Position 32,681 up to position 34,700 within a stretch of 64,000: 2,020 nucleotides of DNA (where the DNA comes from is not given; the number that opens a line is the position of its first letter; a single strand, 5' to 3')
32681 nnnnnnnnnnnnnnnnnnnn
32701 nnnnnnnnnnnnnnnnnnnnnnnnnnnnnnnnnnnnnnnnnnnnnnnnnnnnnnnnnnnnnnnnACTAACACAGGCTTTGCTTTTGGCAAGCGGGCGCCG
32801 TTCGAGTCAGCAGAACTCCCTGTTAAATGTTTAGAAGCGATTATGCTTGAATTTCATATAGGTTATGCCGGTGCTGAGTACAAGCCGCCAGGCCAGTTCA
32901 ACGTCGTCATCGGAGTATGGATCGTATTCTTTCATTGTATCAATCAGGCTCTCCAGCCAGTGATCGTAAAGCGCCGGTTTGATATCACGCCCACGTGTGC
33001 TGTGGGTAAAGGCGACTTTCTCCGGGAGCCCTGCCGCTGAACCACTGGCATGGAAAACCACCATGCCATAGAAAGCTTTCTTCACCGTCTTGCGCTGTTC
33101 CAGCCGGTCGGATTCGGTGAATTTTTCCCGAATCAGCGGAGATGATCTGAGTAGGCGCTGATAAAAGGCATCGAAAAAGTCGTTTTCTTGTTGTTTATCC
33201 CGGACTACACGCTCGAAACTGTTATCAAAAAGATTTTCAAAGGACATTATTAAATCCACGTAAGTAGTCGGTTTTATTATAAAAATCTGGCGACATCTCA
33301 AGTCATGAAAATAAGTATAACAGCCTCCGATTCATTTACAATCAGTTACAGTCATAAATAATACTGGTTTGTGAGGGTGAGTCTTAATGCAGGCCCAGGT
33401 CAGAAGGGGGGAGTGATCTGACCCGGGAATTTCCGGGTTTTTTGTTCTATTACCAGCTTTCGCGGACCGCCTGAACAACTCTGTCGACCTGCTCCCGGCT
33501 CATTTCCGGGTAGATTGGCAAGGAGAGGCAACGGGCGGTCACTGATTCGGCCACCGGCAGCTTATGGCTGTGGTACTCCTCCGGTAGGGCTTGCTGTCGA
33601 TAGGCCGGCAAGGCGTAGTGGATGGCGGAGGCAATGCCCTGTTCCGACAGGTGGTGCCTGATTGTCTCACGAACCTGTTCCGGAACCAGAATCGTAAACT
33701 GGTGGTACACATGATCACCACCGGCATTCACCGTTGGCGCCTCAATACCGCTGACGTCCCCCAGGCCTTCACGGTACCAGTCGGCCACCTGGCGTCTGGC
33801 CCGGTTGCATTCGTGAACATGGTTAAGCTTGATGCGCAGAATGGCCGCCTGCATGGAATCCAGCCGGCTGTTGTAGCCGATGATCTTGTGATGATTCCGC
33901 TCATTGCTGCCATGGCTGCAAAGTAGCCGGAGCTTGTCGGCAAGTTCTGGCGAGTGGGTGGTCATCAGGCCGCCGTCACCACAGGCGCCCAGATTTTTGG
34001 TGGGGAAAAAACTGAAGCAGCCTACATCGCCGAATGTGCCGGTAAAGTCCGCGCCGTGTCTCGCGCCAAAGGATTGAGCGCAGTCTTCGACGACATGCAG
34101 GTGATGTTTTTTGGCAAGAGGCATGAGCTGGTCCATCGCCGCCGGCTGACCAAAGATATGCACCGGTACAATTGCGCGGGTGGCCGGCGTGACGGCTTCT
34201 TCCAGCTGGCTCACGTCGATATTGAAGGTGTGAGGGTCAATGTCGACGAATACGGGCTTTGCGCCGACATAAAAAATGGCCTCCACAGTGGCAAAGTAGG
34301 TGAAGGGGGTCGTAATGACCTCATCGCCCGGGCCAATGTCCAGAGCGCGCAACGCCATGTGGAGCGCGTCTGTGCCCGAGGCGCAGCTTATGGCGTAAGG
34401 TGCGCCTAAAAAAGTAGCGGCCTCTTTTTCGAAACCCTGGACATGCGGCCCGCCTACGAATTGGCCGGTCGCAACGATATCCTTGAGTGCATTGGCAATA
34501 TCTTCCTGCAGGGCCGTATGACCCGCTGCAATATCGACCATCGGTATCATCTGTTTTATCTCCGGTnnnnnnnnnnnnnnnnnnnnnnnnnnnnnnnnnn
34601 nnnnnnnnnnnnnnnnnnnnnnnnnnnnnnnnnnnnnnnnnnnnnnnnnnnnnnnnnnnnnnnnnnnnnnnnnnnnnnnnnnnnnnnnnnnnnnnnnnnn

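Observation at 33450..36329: Stand-alone lpxA-gnnA-gnnB module: predicted 2,3-diaminoglucose (GlcN3N) lipid A in a Marinobacter-like genome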

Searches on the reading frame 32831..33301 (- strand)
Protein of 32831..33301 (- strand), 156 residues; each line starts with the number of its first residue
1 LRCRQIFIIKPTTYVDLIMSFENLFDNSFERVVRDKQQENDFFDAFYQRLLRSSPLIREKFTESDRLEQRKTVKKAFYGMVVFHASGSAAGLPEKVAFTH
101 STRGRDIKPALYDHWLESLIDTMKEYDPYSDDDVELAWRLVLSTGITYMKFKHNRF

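Call 30: search_protein_families(library=pfam, proteins=[window:32831-33301:-], max_evalue=0.001)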
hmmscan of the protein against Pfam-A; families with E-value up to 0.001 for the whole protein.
window:32831-33301:- (156 aa): 1 family
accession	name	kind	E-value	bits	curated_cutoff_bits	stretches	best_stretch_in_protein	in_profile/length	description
PF00042.28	Globin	-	0.00064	20.6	22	0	45-143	2-111/117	Globin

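Call 75: search_protein_families(library=ncbifam, proteins=[window:32831-33301:-], max_evalue=0.00001)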
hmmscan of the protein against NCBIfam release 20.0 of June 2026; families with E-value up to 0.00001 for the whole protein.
window:32831-33301:- (156 aa): 0 families

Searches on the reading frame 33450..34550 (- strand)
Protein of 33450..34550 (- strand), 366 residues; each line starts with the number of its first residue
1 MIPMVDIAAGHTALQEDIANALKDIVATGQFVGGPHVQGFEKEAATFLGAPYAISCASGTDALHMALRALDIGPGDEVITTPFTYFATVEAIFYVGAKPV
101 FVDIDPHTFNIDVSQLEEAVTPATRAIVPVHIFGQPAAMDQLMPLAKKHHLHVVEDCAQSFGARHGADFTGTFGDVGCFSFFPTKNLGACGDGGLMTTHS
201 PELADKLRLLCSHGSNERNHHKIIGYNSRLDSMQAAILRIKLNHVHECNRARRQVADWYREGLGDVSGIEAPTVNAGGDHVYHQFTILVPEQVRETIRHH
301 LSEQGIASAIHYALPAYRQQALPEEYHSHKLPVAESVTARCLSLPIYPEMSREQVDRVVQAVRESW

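Call 3: search_protein_families(library=ncbifam, proteins=[window:33450-34550:-])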
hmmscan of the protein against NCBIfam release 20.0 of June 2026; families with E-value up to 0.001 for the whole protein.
window:33450-34550:- (366 aa): 21 families
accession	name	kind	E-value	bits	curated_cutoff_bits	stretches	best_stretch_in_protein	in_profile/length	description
TIGR03588.1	PseC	equivalog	7.1e-78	262.2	423.5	1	10-364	5-378/380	UDP-4-amino-4,6-dideoxy-N-acetyl-beta-L-altrosamine transaminase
NF008658.2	PRK11658.1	equivalog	1.4e-67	228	631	1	12-364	10-375/379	UDP-4-amino-4-deoxy-L-arabinose aminotransferase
TIGR04181.1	NHT_00031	hypoth_equivalog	2.7e-66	223.9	420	1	16-345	10-357/359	LegC family aminotransferase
NF008687.0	PRK11706.1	equivalog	6.8e-65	219.2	375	1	20-364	15-372/375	dTDP-4-amino-4,6-dideoxygalactose transaminase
TIGR04427.1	PLP_DesI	equivalog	3e-55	187.9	650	1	33-363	50-380/390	dTDP-4-dehydro-6-deoxyglucose aminotransferase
TIGR02379.1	ECA_wecE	subfamily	3.9e-52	177.3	434.85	1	48-363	44-372/376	dTDP-4-amino-4,6-dideoxy-D-glucose transaminase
NF011936.0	PRK15407.1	equivalog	2.8e-51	174.6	423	2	27-206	57-243/440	lipopolysaccharide biosynthesis protein RfbH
NF004770.0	PRK06108.1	subfamily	1.4e-09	37.2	422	1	55-128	101-175/396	pyridoxal phosphate-dependent aminotransferase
NF005817.0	PRK07683.1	equivalog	3.4e-08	32.6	575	1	56-128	95-166/387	aminotransferase A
NF006569.0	PRK09082.1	subfamily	6.5e-08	32.1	420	1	57-128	98-168/386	methionine aminotransferase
NF006488.0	PRK08912.1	equivalog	2.2e-07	30.1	498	1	57-128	94-164/387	aminotransferase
NF004621.0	PRK05957.1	equivalog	3e-07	29.5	498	1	57-130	96-167/389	pyridoxal phosphate-dependent aminotransferase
NF005305.0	PRK06836.1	equivalog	1.8e-06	27.4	376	1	60-128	108-175/396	pyridoxal phosphate-dependent aminotransferase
NF041364.1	GntC_guanitoxin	equivalog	3.8e-06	26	415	1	60-153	70-170/356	guanitoxin biosynthesis PLP-dependent (S)-gamma-hydroxy-L-arginine cyclodehydratase GntC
NF005816.0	PRK07682.1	equivalog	1.4e-05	23.9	620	1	58-153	98-199/390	aminotransferase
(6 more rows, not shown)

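Call 4: search_protein_families(library=pfam, proteins=[window:33450-34550:-])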
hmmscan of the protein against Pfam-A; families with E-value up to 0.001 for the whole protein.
window:33450-34550:- (366 aa): 5 families
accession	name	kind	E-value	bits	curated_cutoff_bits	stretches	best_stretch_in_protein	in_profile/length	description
PF01041.23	DegT_DnrJ_EryC1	-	1.3e-124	416.5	19.8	1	14-363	3-360/360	DegT/DnrJ/EryC1/StrS aminotransferase family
PF00155.27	Aminotran_1_2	-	1.7e-08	34.5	19.7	1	15-163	19-192/361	Aminotransferase class I and II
PF00266.25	Aminotran_5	-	1e-05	25.1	21.5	1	38-165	46-184/371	Aminotransferase class-V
PF01212.27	Beta_elim_lyase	-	6.5e-05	22.8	27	1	33-164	30-176/288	Beta-eliminating lyase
PF01053.26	Cys_Met_Meta_PP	-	0.00034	19.7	27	1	33-128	50-142/381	Cys/Met metabolism PLP-dependent enzyme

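Call 9: search_solved_structures(query=window:33450-34550:-, max_evalue=1e-20)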
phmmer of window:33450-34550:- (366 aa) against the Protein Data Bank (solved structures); distinct sequences matched with E-value up to 1e-20: 56.
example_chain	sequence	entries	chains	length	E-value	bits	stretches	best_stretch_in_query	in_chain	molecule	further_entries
7b0d_A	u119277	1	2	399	4.7e-103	348.2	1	1-364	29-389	Glutamine--scyllo-inositol transaminase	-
2oga_A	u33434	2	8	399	3.3e-86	292.8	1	2-364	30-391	Transaminase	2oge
3nyu_A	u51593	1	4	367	1.6e-84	287.3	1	1-356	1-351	Aminotransferase WbpE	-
3nu7_A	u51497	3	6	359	1.6e-84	287.3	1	1-356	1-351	Aminotransferase WbpE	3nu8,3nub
3nys_A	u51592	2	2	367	1.1e-83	284.5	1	1-356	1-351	Aminotransferase WbpE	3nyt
3frk_A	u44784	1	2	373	3.8e-83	282.7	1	11-362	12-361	QdtB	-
8e75_A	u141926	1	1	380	7.3e-83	281.8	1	2-355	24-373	DegT/DnrJ/EryC1/StrS aminotransferase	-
8e77_A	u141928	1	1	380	7.4e-83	281.8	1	2-355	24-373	DegT/DnrJ/EryC1/StrS aminotransferase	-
7n63_A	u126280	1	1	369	9.6e-79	268.3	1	2-364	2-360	Putative aminotransferase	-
4qgr_A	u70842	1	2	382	3.7e-76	259.7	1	4-363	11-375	DegT/DnrJ/EryC1/StrS aminotransferase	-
5u1z_A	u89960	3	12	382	2.6e-70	240.5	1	19-360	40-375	Putative aminotransferase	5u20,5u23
5u21_A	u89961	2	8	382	1.8e-69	237.8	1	19-360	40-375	Putative aminotransferase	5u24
3uwc_A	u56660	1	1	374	7.1e-68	232.5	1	16-365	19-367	Nucleotide-sugar aminotransferase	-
3bn1_A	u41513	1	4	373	1.2e-66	228.5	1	34-362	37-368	Perosamine synthetase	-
3dr7_A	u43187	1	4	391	1.4e-66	228.3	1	34-362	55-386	Putative perosamine synthetase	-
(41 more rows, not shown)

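Call 20: search_solved_structures(query=window:33450-34550:-, max_evalue=1e-83, show_alignments=3)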
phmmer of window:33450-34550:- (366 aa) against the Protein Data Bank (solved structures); distinct sequences matched with E-value up to 1e-83: 4.
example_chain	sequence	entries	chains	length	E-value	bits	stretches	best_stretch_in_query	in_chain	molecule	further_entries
7b0d_A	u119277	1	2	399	4.7e-103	348.2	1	1-364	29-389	Glutamine--scyllo-inositol transaminase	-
2oga_A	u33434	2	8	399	3.3e-86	292.8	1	2-364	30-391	Transaminase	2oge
3nyu_A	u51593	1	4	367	1.6e-84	287.3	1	1-356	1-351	Aminotransferase WbpE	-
3nu7_A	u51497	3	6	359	1.6e-84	287.3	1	1-356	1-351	Aminotransferase WbpE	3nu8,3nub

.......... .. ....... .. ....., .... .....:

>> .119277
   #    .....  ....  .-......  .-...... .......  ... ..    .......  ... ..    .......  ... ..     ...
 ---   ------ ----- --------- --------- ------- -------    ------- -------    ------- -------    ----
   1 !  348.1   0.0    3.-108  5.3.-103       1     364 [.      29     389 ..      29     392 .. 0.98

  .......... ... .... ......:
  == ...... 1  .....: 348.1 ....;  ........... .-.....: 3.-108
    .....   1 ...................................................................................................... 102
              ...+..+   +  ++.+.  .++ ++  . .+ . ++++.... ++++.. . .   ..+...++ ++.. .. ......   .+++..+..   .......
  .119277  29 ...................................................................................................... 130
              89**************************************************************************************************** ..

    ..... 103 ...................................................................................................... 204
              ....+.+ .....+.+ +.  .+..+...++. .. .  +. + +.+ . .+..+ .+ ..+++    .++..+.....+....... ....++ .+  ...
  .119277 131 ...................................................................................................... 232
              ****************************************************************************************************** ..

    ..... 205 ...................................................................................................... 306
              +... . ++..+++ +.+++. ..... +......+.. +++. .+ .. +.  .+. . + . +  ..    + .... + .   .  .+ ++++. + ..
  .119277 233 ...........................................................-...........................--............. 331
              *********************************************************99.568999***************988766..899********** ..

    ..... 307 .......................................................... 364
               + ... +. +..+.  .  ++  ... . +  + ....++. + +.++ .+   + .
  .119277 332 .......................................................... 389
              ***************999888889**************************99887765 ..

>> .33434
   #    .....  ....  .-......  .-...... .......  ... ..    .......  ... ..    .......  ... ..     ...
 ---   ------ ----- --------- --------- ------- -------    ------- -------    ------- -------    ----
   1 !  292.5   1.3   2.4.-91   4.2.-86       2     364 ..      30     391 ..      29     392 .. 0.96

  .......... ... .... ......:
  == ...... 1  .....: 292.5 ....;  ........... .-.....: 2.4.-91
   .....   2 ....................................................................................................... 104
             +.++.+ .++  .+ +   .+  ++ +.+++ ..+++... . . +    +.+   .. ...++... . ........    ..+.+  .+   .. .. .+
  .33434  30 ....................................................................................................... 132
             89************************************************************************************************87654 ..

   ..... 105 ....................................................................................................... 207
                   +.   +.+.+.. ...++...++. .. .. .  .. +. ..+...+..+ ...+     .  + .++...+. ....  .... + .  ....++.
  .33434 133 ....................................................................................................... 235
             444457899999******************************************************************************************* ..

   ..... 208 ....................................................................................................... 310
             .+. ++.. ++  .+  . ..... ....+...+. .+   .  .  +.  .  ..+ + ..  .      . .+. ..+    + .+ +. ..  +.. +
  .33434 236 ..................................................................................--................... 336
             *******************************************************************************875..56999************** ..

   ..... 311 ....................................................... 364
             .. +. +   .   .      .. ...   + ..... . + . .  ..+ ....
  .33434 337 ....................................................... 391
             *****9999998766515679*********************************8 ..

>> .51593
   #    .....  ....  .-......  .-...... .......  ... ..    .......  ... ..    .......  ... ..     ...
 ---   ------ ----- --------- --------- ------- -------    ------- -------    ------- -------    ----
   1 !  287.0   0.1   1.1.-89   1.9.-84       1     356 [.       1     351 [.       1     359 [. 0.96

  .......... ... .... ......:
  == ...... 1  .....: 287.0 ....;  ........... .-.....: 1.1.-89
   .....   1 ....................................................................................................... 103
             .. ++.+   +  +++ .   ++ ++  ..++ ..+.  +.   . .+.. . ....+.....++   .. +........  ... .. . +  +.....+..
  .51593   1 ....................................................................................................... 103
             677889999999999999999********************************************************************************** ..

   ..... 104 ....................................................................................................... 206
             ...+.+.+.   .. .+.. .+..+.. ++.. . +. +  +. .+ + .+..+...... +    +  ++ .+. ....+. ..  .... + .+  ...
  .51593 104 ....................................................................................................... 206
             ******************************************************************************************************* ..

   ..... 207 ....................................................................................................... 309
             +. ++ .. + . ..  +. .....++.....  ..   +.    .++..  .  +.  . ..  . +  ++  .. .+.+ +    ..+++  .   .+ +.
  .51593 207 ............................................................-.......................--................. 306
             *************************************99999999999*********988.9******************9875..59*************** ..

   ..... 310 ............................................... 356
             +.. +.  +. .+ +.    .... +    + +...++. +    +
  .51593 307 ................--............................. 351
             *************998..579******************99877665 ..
